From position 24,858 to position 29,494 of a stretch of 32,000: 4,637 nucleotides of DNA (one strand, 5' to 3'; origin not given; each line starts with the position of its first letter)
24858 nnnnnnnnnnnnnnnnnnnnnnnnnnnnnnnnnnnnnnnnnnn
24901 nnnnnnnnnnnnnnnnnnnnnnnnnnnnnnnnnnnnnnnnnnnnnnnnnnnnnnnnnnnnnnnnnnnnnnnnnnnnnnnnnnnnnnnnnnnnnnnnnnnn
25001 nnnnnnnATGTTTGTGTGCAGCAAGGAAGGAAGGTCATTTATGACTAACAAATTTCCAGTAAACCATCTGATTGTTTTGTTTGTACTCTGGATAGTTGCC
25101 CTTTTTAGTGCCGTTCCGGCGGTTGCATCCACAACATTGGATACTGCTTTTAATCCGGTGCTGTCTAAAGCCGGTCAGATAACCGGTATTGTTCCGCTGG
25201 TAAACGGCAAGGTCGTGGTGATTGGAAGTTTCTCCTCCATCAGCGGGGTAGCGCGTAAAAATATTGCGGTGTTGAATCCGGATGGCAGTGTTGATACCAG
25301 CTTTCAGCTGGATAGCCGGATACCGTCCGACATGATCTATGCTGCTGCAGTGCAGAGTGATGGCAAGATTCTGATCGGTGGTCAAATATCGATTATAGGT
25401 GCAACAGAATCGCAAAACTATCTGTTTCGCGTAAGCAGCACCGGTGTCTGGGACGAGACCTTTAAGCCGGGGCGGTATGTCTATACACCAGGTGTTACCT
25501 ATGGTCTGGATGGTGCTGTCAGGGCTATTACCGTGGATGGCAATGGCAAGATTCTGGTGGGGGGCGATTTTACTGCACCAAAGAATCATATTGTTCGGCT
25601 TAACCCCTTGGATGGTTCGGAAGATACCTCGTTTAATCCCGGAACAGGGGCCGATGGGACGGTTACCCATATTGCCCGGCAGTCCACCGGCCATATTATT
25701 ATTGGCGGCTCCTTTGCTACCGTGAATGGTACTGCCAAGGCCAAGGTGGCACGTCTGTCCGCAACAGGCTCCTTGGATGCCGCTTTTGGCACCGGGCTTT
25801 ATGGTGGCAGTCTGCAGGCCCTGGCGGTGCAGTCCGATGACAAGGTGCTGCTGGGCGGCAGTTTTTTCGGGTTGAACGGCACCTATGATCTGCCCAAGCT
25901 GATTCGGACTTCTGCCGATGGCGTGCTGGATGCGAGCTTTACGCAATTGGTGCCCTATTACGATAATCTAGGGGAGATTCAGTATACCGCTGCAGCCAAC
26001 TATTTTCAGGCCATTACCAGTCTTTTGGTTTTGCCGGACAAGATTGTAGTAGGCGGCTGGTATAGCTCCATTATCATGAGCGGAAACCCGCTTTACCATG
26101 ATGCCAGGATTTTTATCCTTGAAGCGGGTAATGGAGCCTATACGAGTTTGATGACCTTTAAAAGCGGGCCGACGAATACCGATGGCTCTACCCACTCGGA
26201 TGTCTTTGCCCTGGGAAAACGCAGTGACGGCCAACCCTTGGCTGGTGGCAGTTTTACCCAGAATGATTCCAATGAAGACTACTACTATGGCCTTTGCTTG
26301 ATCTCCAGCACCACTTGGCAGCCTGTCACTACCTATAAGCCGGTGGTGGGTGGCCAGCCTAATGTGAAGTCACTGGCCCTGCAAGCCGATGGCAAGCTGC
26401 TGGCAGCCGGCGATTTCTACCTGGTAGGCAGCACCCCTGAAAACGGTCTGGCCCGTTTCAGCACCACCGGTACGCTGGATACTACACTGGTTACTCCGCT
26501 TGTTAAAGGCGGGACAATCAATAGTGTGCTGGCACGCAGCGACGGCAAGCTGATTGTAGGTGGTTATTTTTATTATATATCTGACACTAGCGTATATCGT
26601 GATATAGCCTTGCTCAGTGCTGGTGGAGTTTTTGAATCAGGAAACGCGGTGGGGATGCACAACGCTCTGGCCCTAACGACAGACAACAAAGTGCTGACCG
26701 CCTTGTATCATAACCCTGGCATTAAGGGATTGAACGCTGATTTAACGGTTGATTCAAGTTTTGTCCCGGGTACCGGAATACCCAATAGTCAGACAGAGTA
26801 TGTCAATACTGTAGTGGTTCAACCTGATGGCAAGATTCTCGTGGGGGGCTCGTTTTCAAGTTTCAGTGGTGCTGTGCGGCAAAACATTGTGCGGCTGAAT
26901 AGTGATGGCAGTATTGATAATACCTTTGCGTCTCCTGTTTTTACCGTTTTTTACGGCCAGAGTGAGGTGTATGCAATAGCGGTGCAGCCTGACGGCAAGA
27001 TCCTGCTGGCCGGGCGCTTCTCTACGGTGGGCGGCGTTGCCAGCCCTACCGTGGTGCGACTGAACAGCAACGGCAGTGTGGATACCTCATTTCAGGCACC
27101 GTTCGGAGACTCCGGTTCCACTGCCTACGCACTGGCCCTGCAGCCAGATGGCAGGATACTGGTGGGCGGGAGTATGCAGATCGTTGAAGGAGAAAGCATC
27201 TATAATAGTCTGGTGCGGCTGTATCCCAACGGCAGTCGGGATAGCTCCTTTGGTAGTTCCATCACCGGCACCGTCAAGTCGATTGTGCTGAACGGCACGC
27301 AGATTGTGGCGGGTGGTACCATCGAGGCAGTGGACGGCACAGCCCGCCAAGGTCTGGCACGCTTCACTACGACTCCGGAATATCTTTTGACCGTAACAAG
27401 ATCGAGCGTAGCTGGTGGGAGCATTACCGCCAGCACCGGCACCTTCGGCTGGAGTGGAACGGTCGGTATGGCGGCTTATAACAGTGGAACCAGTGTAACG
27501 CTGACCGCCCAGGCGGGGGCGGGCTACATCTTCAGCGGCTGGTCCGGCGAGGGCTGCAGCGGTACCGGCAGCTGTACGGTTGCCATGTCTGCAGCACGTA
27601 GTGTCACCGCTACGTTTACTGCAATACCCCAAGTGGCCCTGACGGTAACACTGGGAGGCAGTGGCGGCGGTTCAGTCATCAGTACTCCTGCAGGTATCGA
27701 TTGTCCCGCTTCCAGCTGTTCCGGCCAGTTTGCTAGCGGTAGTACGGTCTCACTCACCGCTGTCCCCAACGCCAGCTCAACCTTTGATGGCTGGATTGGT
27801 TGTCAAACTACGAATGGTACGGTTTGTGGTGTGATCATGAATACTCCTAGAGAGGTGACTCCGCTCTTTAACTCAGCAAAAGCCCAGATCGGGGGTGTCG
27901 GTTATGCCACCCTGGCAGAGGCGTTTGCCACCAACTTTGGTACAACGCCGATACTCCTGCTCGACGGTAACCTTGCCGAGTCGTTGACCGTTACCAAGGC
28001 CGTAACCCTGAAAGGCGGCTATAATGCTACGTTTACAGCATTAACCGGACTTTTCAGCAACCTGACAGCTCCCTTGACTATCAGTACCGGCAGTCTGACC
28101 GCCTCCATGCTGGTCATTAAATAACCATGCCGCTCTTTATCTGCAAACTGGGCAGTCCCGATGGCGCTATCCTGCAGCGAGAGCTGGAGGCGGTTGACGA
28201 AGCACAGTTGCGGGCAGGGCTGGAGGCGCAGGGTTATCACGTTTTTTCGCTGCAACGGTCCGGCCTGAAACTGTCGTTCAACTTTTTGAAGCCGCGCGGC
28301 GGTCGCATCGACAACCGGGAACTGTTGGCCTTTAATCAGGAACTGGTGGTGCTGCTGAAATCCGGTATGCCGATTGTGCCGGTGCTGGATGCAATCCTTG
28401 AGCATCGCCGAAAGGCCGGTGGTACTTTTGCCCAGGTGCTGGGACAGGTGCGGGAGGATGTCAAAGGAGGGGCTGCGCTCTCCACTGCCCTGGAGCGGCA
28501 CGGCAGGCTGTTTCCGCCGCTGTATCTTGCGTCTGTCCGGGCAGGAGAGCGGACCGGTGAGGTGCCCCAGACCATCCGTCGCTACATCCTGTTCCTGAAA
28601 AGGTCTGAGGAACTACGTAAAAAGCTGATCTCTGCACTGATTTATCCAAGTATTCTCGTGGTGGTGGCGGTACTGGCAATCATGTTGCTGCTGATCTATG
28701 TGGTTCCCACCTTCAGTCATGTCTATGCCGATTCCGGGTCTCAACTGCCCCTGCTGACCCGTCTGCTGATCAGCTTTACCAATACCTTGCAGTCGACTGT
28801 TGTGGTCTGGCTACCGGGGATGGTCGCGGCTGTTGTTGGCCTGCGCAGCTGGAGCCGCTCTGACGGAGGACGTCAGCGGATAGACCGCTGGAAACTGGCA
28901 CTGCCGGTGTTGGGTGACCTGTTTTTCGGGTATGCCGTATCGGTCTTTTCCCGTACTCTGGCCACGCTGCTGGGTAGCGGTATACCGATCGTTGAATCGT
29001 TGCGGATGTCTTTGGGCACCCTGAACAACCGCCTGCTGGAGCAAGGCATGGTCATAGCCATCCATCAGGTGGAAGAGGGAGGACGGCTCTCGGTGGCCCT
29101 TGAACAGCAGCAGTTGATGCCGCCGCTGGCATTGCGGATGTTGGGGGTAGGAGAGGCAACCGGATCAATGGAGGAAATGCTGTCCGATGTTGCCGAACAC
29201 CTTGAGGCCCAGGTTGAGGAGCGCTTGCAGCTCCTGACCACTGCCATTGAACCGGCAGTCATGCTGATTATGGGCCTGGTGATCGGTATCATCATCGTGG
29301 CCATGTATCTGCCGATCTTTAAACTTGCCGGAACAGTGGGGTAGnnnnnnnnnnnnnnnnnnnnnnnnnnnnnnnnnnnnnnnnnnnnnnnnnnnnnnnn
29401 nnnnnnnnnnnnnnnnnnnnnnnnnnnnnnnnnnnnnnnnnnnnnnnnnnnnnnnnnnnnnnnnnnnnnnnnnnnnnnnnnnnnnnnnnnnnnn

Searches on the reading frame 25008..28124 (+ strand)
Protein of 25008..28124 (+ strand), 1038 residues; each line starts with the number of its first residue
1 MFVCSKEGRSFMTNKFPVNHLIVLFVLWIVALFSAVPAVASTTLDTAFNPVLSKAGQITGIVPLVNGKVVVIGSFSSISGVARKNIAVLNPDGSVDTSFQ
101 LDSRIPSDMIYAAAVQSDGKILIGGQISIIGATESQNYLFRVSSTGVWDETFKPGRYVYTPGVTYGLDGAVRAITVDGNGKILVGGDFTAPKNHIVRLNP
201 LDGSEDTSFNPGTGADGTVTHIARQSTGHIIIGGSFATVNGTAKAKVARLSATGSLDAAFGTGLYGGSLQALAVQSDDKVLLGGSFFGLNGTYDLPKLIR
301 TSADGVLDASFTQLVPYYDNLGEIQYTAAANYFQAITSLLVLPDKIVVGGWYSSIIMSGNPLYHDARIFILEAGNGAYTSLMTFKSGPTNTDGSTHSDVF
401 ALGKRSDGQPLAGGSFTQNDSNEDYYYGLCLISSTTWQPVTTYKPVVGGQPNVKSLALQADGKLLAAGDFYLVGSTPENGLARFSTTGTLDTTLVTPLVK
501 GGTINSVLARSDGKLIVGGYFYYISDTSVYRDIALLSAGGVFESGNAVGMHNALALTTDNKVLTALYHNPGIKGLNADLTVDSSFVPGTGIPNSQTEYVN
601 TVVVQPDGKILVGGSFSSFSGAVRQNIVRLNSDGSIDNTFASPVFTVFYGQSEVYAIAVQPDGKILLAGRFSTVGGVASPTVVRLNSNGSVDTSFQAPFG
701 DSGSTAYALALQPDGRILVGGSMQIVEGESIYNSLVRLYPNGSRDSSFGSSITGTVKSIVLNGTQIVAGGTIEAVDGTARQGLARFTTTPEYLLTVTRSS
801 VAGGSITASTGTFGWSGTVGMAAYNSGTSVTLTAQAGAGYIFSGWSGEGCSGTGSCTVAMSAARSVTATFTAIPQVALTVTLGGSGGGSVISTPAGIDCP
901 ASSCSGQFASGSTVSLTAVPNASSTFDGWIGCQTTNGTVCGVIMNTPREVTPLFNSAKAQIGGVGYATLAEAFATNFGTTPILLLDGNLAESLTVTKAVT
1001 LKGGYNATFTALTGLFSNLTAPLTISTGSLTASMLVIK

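Call 16: search_protein_families(library=pfam, proteins=[window:25008-28124:+], max_evalue=0.00001)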
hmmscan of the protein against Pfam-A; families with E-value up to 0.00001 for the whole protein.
window:25008-28124:+ (1038 aa): 4 families
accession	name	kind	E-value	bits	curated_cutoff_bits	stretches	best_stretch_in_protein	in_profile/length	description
PF17164.10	DUF5122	-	7.2e-98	321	27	7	605-640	1-36/36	Domain of unknown function (DUF5122) beta-propeller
PF18998.6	Flg_new_2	-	3.3e-15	56.3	23.6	2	814-873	14-72/73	Divergent InlB B-repeat domain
PF12768.13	Rax2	-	8.6e-14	52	28.8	0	168-255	23-110/254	Rax2 C-terminal beta propeller domain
PF00400.38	WD40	-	4.5e-07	30.6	27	0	647-669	6-29/39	WD domain, G-beta repeat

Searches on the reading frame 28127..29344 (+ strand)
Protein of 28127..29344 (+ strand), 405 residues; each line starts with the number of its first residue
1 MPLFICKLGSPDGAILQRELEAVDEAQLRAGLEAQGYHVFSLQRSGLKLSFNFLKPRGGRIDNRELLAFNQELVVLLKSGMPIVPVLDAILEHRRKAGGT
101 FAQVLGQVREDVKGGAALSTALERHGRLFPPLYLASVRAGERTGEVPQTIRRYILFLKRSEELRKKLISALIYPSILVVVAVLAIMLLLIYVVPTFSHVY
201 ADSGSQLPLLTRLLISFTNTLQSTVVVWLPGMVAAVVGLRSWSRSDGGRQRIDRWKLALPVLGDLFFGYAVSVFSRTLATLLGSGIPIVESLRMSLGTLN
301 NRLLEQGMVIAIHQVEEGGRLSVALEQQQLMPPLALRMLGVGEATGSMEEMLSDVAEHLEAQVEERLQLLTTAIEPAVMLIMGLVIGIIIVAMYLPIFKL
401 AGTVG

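Call 16: search_protein_families(library=pfam, proteins=[window:28127-29344:+], max_evalue=0.00001)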
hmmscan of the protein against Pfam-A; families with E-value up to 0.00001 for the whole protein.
window:28127-29344:+ (405 aa): 1 family
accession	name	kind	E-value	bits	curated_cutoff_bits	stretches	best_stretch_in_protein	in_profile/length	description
PF00482.28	T2SSF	-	1.1e-53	180.9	25.2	2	274-396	1-125/125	Type II secretion system (T2SS), protein F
